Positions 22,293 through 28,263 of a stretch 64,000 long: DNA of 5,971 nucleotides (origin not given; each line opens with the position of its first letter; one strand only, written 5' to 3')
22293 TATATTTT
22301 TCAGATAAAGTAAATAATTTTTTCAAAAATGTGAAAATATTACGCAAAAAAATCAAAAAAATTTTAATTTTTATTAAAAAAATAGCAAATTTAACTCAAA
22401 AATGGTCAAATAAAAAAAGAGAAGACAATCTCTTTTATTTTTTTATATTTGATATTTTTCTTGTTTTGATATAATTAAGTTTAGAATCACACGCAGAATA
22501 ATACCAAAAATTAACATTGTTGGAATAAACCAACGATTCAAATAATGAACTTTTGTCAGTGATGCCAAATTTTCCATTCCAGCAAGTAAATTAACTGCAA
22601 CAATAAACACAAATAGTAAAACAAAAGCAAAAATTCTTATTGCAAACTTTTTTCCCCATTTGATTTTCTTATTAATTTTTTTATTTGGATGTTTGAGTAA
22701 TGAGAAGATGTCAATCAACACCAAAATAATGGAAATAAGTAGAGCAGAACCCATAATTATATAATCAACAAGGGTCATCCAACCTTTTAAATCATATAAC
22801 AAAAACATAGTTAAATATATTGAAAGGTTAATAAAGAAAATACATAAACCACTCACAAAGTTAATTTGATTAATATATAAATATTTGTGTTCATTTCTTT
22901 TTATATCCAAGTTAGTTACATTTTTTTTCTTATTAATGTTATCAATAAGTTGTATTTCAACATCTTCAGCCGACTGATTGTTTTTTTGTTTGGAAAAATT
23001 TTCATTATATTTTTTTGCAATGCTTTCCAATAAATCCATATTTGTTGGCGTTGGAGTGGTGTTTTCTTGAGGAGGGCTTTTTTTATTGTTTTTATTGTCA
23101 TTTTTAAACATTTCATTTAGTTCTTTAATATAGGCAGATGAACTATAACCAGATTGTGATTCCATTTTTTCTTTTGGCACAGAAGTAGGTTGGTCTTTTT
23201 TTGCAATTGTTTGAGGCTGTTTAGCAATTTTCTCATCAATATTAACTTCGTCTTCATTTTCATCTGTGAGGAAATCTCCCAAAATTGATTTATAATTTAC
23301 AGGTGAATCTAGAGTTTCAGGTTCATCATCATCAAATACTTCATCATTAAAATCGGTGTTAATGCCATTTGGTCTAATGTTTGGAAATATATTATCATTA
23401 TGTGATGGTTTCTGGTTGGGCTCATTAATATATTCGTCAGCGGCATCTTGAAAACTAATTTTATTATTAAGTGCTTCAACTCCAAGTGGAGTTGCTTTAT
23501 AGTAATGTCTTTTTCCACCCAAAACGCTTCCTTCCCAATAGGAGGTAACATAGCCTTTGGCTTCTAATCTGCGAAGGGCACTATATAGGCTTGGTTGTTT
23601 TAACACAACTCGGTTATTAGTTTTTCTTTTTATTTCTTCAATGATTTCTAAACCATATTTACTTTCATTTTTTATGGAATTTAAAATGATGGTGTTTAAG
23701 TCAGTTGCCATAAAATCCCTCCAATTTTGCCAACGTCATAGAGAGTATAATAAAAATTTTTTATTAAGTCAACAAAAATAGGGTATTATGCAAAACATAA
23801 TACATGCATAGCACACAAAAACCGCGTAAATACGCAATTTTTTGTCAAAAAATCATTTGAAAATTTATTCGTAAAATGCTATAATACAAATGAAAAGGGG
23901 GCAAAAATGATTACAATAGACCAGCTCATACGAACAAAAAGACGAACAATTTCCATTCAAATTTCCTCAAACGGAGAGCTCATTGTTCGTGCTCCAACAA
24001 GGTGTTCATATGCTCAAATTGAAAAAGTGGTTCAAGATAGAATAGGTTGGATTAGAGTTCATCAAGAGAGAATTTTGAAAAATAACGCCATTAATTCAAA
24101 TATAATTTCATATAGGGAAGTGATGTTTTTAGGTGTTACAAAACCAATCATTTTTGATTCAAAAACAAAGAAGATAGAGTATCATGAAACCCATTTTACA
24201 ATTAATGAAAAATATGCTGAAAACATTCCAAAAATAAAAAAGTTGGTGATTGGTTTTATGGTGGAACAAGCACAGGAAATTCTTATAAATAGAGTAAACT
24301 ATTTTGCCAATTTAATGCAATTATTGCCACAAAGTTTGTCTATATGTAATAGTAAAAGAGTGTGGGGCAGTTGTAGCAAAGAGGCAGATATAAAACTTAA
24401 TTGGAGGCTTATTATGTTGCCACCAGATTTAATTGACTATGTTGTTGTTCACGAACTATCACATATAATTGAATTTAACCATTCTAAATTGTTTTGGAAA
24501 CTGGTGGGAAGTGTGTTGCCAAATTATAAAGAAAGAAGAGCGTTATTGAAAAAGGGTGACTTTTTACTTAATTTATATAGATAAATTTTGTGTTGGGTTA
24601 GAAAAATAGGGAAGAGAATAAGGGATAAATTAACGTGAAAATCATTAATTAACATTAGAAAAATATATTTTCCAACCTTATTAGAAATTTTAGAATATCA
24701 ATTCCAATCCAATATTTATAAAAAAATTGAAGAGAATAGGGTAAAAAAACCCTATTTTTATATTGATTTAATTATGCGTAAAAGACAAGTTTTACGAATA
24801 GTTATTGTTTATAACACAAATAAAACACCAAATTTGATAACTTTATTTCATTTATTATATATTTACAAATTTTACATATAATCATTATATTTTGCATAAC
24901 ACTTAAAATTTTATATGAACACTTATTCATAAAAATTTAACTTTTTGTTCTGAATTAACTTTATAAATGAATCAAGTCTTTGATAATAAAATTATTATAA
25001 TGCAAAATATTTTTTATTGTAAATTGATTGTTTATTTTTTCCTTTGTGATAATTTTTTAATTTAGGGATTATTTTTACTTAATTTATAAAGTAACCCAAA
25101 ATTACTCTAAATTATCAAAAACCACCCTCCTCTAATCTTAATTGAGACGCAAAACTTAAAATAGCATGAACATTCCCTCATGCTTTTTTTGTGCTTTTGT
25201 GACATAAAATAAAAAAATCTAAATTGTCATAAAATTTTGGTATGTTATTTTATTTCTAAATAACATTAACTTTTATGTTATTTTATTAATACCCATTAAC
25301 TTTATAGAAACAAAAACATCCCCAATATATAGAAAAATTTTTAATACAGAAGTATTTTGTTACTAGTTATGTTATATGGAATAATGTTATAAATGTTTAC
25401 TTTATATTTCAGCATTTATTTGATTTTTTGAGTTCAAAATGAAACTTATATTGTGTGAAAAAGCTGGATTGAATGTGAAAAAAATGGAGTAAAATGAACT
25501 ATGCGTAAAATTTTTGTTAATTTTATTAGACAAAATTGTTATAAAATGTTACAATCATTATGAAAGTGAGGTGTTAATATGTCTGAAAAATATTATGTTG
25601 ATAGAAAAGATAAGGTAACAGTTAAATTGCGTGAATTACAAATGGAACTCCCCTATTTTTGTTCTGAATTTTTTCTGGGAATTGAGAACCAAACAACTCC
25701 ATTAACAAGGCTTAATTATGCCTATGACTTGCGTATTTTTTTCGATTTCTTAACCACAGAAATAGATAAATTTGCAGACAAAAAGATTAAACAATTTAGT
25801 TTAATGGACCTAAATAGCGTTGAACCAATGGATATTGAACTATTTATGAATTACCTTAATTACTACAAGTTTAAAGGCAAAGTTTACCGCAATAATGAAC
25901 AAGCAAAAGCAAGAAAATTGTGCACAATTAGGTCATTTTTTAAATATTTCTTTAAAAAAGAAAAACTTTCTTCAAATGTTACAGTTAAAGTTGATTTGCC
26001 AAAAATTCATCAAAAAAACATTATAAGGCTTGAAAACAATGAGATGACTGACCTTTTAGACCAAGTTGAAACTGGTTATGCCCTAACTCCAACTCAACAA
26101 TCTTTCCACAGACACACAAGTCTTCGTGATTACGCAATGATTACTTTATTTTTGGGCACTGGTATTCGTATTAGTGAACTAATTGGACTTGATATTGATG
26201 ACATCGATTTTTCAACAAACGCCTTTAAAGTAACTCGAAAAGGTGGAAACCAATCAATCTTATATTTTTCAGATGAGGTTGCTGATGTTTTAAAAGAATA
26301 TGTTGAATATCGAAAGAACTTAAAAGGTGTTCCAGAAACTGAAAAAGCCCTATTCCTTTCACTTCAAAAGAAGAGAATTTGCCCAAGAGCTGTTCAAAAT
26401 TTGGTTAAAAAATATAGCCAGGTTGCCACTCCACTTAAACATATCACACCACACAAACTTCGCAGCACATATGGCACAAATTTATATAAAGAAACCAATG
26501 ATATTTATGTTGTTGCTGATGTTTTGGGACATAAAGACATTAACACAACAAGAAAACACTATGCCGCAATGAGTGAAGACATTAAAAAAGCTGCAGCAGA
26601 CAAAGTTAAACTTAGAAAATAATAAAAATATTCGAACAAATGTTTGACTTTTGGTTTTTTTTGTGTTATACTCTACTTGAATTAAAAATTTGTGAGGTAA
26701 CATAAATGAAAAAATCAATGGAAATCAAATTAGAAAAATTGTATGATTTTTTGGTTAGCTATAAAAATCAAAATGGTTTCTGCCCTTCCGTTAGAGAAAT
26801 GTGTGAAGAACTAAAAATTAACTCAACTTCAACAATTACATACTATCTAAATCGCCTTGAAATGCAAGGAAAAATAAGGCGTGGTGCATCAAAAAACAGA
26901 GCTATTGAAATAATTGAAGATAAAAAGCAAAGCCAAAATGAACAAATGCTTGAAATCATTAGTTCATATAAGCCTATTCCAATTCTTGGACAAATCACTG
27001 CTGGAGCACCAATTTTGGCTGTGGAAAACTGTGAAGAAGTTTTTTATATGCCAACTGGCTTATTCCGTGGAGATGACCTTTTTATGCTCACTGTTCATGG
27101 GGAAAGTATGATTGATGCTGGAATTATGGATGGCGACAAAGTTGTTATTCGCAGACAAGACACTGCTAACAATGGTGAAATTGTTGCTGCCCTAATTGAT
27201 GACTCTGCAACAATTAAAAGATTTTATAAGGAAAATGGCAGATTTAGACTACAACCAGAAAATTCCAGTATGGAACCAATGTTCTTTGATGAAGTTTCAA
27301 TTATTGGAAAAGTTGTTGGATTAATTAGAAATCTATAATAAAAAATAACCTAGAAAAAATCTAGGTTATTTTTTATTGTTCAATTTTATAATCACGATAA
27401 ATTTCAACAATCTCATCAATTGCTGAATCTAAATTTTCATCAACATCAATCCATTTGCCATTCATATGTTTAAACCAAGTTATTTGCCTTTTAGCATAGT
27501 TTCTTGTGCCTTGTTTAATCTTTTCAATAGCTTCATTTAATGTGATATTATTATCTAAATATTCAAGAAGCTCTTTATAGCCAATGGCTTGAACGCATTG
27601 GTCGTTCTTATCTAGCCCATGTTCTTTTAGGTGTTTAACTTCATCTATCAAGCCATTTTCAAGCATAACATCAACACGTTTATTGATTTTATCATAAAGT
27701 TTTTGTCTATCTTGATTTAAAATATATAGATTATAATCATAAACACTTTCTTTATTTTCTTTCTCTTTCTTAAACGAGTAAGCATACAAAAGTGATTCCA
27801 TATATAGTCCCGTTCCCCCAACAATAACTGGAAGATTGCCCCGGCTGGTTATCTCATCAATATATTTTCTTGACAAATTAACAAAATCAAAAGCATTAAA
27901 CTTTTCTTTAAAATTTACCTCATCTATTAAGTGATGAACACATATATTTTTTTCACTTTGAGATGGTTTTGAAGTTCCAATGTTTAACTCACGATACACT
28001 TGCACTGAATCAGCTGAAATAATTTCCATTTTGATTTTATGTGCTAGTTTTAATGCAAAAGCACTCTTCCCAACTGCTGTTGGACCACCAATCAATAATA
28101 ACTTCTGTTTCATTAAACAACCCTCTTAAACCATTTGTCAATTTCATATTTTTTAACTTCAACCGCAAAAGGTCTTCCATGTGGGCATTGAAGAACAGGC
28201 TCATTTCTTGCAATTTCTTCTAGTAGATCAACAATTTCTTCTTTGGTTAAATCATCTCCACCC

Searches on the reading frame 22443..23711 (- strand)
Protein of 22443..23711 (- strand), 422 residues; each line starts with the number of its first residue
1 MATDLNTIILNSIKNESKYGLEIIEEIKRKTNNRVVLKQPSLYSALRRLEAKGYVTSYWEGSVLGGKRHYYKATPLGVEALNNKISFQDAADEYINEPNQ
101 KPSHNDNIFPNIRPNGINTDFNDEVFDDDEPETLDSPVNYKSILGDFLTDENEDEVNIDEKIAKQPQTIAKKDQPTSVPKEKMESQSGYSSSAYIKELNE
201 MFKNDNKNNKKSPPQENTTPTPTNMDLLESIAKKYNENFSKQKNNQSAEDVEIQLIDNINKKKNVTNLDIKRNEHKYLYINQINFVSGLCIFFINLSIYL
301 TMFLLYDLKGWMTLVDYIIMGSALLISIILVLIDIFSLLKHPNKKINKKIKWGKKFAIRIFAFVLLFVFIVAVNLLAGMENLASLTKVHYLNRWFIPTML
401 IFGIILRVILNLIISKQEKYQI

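Call 24: search_protein_families(library=pfam, proteins=[window:22443-23711:-], max_evalue=0.001)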
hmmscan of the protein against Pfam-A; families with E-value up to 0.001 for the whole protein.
window:22443-23711:- (422 aa): 1 family
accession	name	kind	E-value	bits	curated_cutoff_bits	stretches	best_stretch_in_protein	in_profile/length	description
PF03551.20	PadR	-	5.8e-16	58.7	27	1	9-82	1-74/75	Transcriptional regulator PadR-like family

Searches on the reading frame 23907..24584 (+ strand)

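Call 24: search_protein_families(library=pfam, proteins=[window:23907-24584:+], max_evalue=0.001)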
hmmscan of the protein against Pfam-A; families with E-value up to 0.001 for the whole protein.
window:23907-24584:+ (225 aa): 1 family
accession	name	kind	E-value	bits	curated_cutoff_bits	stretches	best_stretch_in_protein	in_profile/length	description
PF01863.23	YgjP-like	-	1.5e-52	179.1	26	1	13-216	1-206/207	YgjP-like, metallopeptidase domain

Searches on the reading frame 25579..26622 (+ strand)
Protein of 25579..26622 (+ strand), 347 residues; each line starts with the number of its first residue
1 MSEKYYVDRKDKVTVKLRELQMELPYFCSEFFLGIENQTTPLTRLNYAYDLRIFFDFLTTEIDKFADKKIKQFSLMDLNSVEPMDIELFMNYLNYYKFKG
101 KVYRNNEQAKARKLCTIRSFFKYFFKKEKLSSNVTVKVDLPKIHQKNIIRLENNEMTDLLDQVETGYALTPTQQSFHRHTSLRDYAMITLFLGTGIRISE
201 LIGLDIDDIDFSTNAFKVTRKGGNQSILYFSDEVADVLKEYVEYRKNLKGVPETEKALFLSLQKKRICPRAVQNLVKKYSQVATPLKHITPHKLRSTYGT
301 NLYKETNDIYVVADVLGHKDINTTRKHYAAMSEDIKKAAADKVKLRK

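Call 24: search_protein_families(library=pfam, proteins=[window:25579-26622:+], max_evalue=0.001)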
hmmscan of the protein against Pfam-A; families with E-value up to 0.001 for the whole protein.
window:25579-26622:+ (347 aa): 2 families
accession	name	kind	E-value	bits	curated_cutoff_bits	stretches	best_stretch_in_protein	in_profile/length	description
PF00589.27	Phage_integrase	-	1.2e-34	120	27.1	1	151-331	3-168/172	Phage integrase family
PF02899.23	Phage_int_SAM_1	-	2.6e-05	24.9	22.3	0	33-124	8-79/83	Phage integrase, N-terminal SAM-like domain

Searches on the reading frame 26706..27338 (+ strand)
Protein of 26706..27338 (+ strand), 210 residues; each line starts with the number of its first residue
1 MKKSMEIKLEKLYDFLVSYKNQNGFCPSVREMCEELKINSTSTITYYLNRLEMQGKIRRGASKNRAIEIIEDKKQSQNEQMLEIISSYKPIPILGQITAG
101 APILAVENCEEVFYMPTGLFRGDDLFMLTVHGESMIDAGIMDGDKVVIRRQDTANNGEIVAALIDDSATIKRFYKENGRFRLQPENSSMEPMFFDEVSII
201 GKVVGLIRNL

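Call 24: search_protein_families(library=pfam, proteins=[window:26706-27338:+], max_evalue=0.001)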
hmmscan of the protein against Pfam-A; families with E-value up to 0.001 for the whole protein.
window:26706-27338:+ (210 aa): 2 families
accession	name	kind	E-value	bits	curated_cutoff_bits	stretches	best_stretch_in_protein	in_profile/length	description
PF00717.28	Peptidase_S24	-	2.9e-34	117.7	23.3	1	92-204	1-116/116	Peptidase S24-like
PF01726.22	LexA_DNA_bind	-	1.1e-10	41.6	23.7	1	11-66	10-65/65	LexA DNA binding domain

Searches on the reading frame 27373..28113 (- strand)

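Call 24: search_protein_families(library=pfam, proteins=[window:27373-28113:-], max_evalue=0.001)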
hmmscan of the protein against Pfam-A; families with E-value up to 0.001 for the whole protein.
window:27373-28113:- (246 aa): 2 families
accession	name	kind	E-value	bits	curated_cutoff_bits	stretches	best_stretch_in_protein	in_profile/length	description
PF01715.23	IPPT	-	3.4e-62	210.7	23.6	2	114-216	141-242/243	IPP transferase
PF01745.22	IPT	-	2e-12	47.5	20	1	4-201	2-197/233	Isopentenyl transferase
